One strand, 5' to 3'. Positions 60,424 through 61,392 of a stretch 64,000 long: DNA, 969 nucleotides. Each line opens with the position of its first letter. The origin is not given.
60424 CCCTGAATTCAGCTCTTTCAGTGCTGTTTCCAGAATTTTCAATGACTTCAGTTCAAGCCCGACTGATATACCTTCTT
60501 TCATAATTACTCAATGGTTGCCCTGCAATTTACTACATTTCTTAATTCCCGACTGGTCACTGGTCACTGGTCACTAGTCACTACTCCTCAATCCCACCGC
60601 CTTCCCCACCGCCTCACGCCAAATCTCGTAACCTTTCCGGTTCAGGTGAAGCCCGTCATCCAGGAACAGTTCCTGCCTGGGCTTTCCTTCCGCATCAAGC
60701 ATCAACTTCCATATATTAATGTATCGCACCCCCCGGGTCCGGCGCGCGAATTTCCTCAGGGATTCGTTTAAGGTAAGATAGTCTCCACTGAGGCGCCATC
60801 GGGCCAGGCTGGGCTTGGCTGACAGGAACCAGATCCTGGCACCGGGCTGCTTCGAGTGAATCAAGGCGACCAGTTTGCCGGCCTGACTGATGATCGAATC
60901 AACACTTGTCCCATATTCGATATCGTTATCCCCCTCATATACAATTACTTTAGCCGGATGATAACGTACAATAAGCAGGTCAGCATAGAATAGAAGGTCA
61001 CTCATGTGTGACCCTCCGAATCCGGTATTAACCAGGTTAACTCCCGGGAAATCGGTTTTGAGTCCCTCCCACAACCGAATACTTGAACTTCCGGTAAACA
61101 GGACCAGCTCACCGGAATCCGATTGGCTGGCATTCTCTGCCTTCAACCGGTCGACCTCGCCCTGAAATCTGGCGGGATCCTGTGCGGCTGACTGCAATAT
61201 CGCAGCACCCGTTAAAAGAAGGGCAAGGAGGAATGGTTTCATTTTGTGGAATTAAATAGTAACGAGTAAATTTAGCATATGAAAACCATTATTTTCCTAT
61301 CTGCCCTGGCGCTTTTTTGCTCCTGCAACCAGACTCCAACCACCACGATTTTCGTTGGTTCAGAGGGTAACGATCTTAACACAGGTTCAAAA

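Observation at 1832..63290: Nearly every intergenic spacer is built from short tandem repeats with a shared modular, often palindromic, architecture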

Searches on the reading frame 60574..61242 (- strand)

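Call 47: search_protein_families(library=pfam, proteins=[window:60574-61242:-])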
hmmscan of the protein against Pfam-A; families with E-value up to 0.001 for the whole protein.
window:60574-61242:- (222 aa): 3 families
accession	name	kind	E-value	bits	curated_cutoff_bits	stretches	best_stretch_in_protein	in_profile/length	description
PF13472.12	Lipase_GDSL_2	-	5.6e-18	66.5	32.9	1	60-207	26-178/178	GDSL-like Lipase/Acylhydrolase family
PF00657.28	Lipase_GDSL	-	6.8e-05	23.5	23.6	1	70-211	44-207/208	GDSL-like Lipase/Acylhydrolase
PF04311.20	DUF459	-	0.0002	21.2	27.2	0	131-210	105-192/197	Protein of unknown function (DUF459)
